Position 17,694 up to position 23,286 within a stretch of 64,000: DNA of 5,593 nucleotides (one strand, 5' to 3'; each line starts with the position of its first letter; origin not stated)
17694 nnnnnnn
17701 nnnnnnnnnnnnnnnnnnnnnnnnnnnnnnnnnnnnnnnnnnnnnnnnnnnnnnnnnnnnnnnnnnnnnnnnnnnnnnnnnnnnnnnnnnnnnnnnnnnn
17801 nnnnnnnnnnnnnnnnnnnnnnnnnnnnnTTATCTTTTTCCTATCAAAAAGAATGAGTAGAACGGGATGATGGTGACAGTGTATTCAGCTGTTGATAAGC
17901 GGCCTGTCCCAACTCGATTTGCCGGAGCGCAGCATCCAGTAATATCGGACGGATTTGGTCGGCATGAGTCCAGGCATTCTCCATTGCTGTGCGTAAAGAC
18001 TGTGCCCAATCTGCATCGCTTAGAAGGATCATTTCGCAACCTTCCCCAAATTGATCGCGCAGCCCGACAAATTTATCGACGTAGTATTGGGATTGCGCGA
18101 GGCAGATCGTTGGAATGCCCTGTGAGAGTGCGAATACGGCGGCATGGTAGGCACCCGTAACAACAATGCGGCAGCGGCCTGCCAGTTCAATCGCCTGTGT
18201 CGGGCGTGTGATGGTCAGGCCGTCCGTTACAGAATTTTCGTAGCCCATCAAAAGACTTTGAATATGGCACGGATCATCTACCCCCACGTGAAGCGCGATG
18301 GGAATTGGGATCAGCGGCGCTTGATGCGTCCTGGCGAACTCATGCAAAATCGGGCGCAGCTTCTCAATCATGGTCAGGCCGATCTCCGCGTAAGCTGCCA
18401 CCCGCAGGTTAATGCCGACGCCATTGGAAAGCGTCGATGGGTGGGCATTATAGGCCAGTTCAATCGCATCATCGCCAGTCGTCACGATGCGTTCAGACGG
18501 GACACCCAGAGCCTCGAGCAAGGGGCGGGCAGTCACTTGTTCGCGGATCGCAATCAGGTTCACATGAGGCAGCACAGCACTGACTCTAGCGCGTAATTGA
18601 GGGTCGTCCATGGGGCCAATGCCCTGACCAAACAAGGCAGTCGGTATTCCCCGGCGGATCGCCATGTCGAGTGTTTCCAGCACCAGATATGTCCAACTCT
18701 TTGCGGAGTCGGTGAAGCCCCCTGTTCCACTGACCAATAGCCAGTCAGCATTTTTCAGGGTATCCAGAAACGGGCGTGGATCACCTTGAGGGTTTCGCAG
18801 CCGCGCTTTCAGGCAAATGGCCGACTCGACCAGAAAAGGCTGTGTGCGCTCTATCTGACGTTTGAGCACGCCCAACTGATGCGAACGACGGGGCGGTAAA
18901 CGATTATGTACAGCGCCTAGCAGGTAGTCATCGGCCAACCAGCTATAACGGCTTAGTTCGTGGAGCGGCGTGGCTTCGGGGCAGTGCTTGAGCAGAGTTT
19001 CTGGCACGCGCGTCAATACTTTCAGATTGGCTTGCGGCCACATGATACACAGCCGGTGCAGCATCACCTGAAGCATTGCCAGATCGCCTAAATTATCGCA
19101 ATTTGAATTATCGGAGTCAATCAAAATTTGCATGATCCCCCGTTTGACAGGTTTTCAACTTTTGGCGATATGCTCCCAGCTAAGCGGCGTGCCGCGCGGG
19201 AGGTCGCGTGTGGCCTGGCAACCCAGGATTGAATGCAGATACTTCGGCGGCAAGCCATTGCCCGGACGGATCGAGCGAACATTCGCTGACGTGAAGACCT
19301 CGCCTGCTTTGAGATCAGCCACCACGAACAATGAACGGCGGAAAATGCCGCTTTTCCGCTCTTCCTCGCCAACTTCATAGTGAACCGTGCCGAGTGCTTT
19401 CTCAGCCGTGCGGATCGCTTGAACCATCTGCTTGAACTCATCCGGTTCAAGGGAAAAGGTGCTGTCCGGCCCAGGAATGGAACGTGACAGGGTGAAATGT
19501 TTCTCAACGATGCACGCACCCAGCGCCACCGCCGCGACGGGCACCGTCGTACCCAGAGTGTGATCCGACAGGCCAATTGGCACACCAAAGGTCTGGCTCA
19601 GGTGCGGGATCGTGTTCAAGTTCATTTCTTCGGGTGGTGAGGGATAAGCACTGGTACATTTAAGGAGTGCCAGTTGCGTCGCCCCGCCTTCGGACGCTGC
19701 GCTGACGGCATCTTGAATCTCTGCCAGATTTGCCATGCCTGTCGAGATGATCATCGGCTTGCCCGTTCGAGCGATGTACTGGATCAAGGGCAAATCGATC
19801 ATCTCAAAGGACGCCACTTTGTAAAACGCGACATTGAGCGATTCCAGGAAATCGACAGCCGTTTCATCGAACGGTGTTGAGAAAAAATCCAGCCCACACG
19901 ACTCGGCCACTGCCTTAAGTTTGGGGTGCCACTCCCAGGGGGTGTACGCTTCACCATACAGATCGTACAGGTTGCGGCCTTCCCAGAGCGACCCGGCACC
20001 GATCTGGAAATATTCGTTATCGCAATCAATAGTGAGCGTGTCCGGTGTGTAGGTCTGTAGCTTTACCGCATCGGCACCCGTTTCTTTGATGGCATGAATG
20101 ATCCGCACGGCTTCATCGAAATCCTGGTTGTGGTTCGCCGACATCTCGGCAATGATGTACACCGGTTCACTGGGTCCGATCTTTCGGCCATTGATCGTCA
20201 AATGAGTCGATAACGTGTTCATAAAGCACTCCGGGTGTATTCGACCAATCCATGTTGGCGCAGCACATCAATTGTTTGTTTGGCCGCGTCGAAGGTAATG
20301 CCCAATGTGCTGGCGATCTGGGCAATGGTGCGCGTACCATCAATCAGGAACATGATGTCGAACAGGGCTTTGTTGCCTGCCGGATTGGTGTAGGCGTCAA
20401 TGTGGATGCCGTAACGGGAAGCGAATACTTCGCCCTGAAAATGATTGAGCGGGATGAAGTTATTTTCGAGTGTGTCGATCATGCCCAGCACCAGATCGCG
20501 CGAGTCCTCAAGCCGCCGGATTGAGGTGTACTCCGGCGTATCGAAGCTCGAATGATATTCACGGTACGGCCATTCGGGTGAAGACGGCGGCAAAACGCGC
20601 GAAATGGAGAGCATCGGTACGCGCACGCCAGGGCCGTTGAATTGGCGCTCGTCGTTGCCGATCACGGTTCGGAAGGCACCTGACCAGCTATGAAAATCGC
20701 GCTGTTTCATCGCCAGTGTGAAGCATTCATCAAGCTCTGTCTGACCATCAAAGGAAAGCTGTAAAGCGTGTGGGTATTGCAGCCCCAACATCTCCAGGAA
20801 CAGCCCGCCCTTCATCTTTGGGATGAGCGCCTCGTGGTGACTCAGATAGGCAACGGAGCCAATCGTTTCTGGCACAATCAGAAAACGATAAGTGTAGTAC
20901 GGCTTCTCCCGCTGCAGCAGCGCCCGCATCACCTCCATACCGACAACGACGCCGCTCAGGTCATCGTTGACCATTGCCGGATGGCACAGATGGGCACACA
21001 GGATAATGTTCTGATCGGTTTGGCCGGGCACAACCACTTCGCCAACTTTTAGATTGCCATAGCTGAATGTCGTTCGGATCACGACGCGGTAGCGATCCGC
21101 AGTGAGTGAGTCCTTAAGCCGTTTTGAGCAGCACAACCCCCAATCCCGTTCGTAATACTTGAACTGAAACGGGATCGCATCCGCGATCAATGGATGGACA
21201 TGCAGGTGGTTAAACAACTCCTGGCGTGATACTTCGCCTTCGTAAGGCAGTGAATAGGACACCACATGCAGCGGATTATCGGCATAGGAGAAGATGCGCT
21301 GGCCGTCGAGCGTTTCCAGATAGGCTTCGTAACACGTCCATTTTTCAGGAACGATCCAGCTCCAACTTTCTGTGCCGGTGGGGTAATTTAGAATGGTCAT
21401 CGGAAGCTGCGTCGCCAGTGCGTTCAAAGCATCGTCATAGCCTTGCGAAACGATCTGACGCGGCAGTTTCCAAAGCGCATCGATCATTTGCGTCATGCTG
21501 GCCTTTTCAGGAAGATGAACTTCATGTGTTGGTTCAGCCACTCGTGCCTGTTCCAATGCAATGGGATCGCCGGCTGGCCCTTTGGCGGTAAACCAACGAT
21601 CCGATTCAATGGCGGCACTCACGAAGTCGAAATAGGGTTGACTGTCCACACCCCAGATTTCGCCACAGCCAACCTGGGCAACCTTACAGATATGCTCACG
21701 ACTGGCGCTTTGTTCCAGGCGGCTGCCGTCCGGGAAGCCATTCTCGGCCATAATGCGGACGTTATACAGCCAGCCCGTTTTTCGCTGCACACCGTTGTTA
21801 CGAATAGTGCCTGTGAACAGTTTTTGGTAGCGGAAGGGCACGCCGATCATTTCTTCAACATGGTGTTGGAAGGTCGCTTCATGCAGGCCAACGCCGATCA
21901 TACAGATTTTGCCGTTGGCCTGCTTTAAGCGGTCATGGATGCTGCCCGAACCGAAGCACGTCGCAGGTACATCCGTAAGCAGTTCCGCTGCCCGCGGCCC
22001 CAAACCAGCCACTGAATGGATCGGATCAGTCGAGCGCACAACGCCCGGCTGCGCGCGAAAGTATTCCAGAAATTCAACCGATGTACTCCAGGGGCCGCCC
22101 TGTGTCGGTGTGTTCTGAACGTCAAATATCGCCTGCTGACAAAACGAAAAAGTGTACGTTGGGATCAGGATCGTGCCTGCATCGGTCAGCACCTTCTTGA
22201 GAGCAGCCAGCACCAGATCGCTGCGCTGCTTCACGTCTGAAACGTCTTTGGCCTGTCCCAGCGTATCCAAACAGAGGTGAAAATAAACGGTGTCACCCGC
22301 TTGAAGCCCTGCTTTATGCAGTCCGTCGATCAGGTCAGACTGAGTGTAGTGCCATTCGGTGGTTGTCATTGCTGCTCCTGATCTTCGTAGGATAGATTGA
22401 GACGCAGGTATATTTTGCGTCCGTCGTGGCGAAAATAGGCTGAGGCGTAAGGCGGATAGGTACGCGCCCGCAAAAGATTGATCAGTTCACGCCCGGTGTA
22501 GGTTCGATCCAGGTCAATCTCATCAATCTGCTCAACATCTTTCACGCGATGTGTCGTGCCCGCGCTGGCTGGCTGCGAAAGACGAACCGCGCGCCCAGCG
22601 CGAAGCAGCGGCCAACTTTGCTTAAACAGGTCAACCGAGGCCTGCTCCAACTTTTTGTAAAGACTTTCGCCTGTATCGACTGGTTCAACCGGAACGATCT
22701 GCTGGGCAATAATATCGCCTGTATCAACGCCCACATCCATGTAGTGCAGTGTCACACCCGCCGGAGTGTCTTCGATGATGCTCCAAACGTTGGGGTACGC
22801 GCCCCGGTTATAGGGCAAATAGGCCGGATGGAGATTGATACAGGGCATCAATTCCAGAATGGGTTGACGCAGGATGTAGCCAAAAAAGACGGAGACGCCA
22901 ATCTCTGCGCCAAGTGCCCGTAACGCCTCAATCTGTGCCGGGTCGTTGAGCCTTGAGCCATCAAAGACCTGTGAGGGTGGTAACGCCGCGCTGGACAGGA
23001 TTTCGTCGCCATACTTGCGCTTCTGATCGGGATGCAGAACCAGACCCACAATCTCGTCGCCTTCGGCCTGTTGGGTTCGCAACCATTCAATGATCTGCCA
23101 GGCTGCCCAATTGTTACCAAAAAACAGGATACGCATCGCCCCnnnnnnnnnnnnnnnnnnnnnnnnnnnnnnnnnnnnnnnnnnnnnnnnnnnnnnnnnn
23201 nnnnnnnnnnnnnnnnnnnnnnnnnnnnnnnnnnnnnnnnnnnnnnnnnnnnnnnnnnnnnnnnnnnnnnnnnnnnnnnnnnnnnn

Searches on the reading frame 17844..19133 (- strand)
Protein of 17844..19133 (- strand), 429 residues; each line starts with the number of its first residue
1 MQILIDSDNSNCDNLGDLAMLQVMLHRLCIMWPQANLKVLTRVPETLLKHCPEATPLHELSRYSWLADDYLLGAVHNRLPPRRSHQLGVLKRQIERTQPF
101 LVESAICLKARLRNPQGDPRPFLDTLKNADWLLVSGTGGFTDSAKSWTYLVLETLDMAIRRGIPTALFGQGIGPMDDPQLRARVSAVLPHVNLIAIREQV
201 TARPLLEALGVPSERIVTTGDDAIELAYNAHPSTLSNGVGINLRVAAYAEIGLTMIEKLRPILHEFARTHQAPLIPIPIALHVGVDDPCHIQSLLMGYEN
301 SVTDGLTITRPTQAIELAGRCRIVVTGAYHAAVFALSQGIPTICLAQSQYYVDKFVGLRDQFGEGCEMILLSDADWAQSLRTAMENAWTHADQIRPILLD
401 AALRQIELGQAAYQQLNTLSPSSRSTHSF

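Call 11: search_protein_families(library=pfam, proteins=[window:17844-19133:-], max_evalue=0.0001)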
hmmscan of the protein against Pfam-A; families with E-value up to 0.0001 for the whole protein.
window:17844-19133:- (429 aa): 1 family
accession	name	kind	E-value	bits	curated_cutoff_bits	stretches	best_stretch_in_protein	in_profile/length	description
PF04230.19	PS_pyruv_trans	-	1e-26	94.9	25.3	1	14-347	1-278/280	Polysaccharide pyruvyl transferase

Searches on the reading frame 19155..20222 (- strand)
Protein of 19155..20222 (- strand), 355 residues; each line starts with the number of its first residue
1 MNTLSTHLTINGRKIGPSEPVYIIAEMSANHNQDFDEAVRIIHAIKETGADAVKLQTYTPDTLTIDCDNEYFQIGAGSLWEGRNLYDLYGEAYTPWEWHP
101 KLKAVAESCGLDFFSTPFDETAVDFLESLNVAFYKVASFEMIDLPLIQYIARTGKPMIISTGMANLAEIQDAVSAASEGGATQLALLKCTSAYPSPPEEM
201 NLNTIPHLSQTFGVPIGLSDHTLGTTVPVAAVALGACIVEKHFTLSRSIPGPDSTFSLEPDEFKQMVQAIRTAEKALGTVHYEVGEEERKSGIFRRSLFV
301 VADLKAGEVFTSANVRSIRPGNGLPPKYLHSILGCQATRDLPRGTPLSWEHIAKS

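Call 11: search_protein_families(library=pfam, proteins=[window:19155-20222:-], max_evalue=0.0001)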
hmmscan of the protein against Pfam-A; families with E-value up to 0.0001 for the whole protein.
window:19155-20222:- (355 aa): 2 families
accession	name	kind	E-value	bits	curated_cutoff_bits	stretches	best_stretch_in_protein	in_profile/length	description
PF03102.20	NeuB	-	4.2e-95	318.2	22.1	1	41-280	1-239/241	NeuB family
PF08666.17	SAF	-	1.5e-10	41.9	21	1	295-352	1-62/63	SAF domain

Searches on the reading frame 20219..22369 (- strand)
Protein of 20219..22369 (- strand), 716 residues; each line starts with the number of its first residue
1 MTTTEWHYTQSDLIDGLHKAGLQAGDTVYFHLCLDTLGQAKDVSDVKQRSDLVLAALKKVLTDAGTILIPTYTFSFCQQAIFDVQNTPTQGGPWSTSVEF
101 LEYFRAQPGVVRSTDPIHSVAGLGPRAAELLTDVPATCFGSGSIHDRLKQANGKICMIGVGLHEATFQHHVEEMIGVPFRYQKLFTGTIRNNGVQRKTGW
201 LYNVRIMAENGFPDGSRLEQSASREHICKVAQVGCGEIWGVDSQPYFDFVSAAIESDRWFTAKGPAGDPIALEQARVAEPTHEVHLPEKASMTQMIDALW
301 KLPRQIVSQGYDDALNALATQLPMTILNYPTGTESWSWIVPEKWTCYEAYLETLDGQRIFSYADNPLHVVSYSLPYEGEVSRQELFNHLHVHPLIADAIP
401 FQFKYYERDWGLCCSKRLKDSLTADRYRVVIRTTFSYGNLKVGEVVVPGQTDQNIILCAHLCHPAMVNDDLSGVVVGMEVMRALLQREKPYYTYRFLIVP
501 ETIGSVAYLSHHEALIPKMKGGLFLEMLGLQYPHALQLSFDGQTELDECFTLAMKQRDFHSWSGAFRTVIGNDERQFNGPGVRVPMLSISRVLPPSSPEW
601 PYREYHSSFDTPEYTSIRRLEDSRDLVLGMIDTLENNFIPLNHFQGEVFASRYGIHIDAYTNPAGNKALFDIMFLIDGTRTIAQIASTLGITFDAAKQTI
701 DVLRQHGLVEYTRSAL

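Call 12: search_protein_families(library=pfam, proteins=[window:20219-22369:-], max_evalue=0.0001)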
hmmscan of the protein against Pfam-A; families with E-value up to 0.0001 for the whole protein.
window:20219-22369:- (716 aa): 4 families
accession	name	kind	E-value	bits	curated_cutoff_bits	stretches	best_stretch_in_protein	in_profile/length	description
PF16254.10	DUF4910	-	9.2e-62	208.5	26.6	1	294-637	2-247/247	Domain of unknown function (DUF4910)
PF02522.19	Antibiotic_NAT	-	6.8e-33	114.6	25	1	41-254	7-231/232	Aminoglycoside 3-N-acetyltransferase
PF09940.16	DUF2172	-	2.4e-26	92.3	27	1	343-434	1-92/92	Domain of unknown function (DUF2172)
PF04389.22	Peptidase_M28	-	1.4e-06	28.6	21.3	1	448-628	7-190/193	Peptidase family M28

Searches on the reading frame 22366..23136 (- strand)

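Call 12: search_protein_families(library=pfam, proteins=[window:22366-23136:-], max_evalue=0.0001)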
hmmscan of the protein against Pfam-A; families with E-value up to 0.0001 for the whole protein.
window:22366-23136:- (256 aa): 2 families
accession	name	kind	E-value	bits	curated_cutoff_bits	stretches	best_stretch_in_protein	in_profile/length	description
PF00551.24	Formyl_trans_N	-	5.5e-23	82.1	26.1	1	1-170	1-176/181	Formyl transferase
PF18216.6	N_formyltrans_C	-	4.4e-19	68.3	25.8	1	200-250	1-52/52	N-formyltransferase dimerization C-terminal domain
